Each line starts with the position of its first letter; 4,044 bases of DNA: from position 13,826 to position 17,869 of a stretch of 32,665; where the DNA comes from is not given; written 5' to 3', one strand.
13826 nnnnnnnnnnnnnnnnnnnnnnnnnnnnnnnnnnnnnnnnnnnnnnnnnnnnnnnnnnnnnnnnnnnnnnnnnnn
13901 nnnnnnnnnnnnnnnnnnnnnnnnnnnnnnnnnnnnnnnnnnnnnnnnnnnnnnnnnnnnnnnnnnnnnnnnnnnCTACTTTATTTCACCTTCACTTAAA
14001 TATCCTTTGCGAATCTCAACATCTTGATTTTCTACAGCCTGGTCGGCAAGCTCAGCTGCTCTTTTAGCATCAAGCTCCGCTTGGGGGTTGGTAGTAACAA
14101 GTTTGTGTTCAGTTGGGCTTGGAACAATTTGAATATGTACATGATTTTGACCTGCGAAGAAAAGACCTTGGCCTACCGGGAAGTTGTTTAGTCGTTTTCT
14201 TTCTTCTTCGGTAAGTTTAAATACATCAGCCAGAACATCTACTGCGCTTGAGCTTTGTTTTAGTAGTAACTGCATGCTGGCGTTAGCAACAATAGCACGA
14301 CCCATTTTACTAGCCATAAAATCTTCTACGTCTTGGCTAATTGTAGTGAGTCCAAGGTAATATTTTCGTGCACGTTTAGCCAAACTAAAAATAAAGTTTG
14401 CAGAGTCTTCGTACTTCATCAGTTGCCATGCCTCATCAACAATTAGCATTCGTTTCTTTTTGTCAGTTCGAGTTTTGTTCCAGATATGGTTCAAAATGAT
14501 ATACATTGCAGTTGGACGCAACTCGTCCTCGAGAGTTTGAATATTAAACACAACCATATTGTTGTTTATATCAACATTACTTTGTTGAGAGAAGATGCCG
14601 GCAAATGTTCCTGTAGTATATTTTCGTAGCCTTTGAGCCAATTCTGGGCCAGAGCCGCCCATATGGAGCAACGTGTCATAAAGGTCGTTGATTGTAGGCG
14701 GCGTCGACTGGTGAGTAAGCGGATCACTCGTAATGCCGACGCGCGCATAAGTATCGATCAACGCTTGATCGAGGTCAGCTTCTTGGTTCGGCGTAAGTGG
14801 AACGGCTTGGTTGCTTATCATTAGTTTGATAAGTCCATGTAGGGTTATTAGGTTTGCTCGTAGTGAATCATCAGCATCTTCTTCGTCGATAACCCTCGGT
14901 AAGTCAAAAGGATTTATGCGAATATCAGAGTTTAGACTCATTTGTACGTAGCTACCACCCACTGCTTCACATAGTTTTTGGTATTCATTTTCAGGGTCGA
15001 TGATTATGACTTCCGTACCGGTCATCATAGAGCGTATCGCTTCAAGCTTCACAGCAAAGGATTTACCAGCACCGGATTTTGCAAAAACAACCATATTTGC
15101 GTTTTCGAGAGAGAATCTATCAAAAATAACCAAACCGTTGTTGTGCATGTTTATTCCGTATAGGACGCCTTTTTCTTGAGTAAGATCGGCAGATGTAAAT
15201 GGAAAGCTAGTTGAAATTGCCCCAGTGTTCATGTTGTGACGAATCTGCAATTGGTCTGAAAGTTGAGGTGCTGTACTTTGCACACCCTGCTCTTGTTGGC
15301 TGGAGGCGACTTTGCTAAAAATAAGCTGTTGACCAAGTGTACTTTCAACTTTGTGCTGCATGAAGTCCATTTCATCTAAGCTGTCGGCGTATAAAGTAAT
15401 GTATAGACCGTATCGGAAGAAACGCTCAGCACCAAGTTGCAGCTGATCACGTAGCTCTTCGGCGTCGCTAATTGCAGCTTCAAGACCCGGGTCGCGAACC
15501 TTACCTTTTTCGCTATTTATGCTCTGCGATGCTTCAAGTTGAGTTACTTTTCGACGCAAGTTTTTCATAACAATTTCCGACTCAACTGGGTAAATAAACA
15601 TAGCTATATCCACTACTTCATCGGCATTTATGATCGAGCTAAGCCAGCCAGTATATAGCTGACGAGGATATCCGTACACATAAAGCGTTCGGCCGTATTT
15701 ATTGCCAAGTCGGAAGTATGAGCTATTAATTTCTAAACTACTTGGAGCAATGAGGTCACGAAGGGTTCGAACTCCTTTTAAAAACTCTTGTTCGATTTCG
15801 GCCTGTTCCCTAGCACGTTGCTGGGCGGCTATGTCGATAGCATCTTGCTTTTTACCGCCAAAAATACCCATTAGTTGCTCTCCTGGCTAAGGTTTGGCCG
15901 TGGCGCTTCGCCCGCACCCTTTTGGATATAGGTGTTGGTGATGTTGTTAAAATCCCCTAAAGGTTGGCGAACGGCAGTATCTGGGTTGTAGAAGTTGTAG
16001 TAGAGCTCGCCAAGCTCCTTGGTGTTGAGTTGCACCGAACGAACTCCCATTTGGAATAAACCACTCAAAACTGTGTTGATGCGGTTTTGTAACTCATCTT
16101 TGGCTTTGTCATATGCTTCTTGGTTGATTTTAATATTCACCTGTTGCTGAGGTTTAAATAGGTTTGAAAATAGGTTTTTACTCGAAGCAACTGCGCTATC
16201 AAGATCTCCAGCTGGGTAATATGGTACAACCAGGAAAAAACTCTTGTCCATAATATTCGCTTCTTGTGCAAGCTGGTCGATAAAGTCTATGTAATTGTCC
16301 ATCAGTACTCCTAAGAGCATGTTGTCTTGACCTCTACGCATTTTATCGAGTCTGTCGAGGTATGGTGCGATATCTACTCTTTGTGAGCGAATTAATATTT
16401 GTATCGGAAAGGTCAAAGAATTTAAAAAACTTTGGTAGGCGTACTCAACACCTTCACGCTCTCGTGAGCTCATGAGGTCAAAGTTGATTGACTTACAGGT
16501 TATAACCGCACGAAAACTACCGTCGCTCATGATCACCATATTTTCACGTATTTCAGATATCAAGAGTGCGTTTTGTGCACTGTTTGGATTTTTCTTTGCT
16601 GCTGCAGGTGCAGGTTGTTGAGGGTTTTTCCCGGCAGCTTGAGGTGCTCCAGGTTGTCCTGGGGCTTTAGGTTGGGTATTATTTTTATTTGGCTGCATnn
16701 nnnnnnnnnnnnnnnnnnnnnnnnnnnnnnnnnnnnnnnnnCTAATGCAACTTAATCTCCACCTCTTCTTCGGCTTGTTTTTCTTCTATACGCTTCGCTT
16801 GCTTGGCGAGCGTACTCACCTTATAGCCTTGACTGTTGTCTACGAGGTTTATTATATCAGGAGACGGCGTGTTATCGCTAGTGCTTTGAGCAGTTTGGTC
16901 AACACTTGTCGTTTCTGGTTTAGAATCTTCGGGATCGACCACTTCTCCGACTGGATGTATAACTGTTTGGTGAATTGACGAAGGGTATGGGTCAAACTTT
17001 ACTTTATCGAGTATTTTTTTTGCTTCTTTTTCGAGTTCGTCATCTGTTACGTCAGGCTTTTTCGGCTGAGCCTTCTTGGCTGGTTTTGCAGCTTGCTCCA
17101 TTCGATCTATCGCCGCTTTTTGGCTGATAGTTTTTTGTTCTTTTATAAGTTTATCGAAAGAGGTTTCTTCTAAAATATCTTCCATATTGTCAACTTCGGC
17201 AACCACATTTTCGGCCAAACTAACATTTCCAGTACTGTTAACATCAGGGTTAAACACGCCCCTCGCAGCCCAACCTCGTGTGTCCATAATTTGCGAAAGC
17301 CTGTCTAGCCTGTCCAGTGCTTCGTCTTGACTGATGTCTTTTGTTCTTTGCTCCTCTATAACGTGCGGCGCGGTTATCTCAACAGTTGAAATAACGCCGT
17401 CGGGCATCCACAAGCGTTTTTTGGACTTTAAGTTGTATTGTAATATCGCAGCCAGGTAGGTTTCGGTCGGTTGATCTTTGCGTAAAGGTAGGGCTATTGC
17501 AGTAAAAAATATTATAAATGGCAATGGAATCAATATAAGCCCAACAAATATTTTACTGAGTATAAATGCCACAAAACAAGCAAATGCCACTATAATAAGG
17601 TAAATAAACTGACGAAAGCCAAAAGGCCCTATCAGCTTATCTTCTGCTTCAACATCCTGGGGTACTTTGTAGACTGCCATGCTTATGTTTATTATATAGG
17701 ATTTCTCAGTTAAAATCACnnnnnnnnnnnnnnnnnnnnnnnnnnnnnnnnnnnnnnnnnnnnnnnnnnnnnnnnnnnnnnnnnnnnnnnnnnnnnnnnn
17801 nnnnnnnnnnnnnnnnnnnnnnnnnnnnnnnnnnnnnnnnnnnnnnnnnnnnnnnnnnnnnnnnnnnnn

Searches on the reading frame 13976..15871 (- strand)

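Call 5: search_protein_families(library=pfam, proteins=[window:13976-15871:-], max_evalue=0.01)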
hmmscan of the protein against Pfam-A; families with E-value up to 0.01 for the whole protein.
window:13976-15871:- (631 aa): 4 families
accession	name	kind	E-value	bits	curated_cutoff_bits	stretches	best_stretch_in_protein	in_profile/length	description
PF19044.6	P-loop_TraG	-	9.3e-31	107.3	25.8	2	418-560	192-341/413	TraG P-loop domain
PF12846.13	AAA_10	-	7.6e-11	42.1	27.5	2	257-304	21-68/362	AAA-like domain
PF01935.23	DUF87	-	7.4e-08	33.2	23.2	1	260-324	26-92/220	Helicase HerA, central domain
PF00270.35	DEAD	-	0.0021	18.2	26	0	255-296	12-56/167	DEAD/DEAH box helicase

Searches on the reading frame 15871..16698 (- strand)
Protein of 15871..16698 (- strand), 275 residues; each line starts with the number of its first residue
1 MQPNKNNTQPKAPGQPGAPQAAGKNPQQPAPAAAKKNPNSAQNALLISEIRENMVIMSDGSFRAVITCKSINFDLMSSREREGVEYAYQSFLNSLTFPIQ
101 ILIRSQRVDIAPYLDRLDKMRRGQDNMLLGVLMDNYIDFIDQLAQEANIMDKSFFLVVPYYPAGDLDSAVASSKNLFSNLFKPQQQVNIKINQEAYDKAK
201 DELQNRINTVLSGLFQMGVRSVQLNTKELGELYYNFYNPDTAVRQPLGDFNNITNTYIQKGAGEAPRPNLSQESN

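Call 5: search_protein_families(library=pfam, proteins=[window:15871-16698:-], max_evalue=0.01)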
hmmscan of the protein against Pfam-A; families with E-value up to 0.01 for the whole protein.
window:15871-16698:- (275 aa): 0 families

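Call 96: search_protein_families(library=ncbifam, proteins=[window:15871-16698:-], max_evalue=0.01)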
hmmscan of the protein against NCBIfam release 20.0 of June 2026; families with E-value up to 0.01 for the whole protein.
window:15871-16698:- (275 aa): 4 families
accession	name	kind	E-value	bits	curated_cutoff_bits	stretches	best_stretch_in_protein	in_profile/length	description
NF041427.1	TrsD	subfamily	6.4e-09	35.9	200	1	35-159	9-143/201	TrsD/TraD family conjugative transfer protein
NF045975.1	VirB4_plasma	equivalog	2.2e-08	32.3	590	1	35-180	98-255/894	Mbov_0397 family ICE element conjugal transfer ATPase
TIGR00929.1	VirB4_CagE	subfamily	0.0008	17.7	643.1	1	50-230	18-186/792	VirB4 family type IV secretion/conjugal transfer ATPase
NF045971.1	conju_CD1110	equivalog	0.0033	15.8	325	0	179-244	109-174/752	VirB4-like conjugal transfer ATPase, CD1110 family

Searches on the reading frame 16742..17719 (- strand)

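Call 4: search_protein_families(library=pfam, proteins=[window:16742-17719:-], max_evalue=0.01)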
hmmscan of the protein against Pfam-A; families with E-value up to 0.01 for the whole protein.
window:16742-17719:- (325 aa): 1 family
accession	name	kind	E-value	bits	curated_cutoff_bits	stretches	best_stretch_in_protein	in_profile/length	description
PF12666.12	PrgI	-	2.9e-12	47.4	27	1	18-103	1-90/91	PrgI family protein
